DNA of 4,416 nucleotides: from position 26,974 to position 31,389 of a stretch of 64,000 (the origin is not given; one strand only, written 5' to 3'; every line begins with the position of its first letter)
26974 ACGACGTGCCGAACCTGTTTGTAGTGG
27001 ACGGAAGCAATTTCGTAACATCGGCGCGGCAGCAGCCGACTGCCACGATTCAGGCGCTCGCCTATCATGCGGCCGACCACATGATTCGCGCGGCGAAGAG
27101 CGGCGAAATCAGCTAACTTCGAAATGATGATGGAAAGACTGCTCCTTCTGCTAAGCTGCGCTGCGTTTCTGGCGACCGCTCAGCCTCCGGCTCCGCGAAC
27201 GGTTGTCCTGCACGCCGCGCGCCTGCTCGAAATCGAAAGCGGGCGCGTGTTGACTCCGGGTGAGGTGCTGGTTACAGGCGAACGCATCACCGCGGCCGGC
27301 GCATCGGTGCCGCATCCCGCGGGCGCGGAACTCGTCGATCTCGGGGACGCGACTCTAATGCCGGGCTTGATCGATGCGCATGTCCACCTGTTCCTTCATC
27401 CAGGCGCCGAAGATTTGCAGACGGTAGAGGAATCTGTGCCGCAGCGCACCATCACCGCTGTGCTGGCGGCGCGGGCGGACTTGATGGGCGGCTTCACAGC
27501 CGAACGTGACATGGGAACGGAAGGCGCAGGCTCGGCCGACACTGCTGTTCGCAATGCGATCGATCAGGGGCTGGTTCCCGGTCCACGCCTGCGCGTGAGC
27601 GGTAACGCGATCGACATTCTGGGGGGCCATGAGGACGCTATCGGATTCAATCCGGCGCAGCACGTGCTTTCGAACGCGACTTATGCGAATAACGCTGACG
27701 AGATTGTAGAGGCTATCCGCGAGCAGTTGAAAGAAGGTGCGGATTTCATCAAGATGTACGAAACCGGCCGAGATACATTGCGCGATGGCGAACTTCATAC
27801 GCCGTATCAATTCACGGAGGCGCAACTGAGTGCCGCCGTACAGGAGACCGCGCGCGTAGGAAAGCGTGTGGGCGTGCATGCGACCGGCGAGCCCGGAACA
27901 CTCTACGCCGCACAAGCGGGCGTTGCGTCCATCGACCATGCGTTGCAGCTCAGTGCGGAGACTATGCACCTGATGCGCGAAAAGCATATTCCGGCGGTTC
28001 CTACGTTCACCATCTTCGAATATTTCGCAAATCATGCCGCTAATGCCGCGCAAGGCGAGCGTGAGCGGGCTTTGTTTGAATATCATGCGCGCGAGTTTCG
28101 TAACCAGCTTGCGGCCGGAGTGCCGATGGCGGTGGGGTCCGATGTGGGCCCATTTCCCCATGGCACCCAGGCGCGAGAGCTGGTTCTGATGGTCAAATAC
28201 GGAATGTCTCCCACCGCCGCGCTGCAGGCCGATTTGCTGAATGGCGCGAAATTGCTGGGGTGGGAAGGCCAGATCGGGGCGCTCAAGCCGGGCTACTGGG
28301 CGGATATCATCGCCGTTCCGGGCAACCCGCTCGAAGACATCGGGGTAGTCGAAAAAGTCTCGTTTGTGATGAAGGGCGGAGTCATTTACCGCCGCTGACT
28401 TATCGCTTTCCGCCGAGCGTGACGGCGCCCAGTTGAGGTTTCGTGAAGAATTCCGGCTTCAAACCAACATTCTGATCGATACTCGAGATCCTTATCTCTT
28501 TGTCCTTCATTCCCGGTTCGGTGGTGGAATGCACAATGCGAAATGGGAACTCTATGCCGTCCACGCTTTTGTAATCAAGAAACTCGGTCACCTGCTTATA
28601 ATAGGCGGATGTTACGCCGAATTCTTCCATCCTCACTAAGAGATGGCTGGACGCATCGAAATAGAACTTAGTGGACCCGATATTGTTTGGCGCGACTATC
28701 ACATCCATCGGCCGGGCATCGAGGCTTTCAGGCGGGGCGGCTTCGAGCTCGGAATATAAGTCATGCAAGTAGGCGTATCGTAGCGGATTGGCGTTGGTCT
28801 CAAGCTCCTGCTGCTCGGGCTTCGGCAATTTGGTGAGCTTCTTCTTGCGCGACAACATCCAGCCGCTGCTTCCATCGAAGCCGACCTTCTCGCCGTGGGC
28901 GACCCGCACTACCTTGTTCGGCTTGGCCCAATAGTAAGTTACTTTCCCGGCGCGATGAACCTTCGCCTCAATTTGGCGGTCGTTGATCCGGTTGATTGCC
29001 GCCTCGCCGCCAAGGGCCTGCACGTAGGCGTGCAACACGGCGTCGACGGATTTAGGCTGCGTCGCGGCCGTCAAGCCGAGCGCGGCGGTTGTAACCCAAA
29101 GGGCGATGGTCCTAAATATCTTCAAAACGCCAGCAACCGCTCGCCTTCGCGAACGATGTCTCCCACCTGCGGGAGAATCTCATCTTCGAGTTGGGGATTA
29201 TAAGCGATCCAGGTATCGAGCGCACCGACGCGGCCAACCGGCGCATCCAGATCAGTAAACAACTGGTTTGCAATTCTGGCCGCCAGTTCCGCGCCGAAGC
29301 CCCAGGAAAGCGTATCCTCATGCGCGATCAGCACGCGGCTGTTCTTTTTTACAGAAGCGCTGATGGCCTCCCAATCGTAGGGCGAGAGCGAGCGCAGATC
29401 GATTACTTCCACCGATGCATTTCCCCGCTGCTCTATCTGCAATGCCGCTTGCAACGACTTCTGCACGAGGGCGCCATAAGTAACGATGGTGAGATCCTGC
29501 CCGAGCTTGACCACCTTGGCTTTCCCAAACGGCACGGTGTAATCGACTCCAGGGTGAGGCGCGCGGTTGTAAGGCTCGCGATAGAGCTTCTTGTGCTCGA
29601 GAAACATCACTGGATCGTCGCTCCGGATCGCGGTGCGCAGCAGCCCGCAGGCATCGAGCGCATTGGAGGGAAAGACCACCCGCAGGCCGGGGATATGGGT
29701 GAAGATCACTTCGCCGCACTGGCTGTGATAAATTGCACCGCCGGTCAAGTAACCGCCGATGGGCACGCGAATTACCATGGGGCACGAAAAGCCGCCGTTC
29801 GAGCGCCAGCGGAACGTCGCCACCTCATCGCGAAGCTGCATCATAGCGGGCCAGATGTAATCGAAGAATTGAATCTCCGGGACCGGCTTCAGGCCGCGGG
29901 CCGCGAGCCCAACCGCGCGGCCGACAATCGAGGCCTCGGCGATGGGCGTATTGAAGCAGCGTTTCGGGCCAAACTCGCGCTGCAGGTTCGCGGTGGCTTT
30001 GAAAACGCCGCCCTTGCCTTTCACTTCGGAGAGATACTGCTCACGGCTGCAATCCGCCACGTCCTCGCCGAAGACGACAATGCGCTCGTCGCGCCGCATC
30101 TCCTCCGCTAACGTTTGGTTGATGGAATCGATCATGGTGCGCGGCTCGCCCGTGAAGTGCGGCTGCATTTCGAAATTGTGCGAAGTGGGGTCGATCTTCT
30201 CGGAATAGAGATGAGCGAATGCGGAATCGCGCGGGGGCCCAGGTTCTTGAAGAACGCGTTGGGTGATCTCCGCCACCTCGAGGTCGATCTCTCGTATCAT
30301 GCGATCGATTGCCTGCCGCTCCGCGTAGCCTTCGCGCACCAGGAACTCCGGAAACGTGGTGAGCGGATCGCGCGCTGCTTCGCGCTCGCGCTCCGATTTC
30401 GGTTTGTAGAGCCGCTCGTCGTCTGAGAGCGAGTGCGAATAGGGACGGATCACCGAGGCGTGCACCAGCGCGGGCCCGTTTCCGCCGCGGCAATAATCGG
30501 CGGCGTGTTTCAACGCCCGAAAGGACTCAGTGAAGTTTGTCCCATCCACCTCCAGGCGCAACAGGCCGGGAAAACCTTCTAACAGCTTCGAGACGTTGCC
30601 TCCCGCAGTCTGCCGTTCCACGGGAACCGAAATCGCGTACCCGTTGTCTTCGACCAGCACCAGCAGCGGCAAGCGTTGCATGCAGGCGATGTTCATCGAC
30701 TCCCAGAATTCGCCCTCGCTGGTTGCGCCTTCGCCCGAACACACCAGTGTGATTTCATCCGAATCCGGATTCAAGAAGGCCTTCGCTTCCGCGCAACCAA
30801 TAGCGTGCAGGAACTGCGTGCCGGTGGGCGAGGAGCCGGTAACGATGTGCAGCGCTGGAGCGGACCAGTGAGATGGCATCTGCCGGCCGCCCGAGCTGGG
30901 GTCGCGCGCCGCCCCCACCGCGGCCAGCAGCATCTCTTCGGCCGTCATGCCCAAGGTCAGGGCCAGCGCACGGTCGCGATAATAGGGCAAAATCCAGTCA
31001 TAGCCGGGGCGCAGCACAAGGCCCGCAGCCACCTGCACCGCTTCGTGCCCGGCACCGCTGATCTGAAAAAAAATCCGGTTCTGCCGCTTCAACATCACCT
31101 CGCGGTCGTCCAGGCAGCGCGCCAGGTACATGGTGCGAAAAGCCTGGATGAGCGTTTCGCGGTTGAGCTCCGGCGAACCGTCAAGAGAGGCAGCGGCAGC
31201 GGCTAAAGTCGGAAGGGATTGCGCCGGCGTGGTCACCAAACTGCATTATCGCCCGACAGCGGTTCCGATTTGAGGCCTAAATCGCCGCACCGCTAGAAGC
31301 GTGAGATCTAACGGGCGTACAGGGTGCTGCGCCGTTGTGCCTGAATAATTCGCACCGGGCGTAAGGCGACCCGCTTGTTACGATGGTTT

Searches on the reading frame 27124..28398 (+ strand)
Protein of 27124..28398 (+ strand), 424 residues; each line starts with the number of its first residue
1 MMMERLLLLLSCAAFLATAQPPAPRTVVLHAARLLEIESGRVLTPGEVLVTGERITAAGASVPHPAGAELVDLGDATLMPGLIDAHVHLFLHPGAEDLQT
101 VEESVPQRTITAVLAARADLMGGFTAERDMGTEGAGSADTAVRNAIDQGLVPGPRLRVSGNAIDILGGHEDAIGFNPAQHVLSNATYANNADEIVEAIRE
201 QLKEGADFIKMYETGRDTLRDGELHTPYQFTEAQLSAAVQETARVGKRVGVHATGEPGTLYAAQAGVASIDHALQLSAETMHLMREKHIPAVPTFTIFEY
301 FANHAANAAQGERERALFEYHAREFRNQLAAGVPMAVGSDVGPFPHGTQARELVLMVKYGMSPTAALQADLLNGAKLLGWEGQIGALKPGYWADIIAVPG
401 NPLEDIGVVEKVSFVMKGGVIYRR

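Call 45: search_protein_families(library=pfam, proteins=[window:27124-28398:+], max_evalue=0.001)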
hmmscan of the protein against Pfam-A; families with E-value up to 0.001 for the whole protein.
window:27124-28398:+ (424 aa): 2 families
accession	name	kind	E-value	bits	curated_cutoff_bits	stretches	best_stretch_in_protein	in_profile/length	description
PF01979.26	Amidohydro_1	-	3e-39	135.7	25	1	77-420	1-343/345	Amidohydrolase family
PF07969.17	Amidohydro_3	-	8.8e-12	45.7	29.7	2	204-403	228-449/472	Amidohydrolase family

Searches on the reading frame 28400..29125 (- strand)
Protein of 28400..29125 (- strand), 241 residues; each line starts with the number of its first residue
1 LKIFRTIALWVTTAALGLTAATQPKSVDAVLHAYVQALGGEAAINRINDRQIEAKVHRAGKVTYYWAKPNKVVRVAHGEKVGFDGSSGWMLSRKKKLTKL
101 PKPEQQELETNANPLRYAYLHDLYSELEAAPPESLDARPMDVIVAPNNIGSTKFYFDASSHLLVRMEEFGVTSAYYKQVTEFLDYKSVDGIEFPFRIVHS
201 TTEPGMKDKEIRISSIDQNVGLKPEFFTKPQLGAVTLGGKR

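Call 45: search_protein_families(library=pfam, proteins=[window:28400-29125:-], max_evalue=0.001)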
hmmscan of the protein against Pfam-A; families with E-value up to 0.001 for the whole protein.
window:28400-29125:- (241 aa): 1 family
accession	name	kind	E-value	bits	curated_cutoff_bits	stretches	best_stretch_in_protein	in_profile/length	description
PF17131.11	LolA_like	-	0.00025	21.2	30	1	152-232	104-182/184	Outer membrane lipoprotein-sorting protein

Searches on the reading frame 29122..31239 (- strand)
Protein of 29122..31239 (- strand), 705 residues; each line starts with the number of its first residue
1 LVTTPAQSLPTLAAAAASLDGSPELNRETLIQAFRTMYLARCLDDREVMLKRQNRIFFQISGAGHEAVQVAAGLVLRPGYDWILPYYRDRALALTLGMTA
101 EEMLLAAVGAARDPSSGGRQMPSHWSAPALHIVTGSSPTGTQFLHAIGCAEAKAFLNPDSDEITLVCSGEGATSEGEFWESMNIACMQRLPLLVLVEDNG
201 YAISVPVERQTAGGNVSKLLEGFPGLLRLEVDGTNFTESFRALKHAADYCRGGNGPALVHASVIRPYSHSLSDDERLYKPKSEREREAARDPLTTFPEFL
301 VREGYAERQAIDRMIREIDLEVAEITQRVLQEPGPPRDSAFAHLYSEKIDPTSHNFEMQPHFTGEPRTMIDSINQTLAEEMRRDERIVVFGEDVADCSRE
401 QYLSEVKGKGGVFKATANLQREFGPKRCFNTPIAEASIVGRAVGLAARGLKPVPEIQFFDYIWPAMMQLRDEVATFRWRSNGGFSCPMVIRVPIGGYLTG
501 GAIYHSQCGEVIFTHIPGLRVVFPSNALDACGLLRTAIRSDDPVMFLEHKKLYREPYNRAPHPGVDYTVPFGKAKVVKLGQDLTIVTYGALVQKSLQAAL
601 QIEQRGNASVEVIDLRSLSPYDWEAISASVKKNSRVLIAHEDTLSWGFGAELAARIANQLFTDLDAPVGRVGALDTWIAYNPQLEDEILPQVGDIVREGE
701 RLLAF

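Call 45: search_protein_families(library=pfam, proteins=[window:29122-31239:-], max_evalue=0.001)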
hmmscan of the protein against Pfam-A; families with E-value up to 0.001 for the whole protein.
window:29122-31239:- (705 aa): 4 families
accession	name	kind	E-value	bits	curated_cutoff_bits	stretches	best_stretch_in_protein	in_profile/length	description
PF00676.26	E1_dh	-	7.5e-57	193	22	1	35-335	2-297/300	Dehydrogenase E1 component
PF02779.29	Transket_pyr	-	1.9e-35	122.5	27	1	368-554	4-173/174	Transketolase, pyrimidine binding domain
PF02780.25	Transketolase_C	-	1.1e-32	113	25.9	1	572-695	1-124/124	Transketolase, C-terminal domain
PF13292.11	DXP_synthase_N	-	0.00013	21.8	21.2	1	137-207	111-179/274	1-deoxy-D-xylulose-5-phosphate synthase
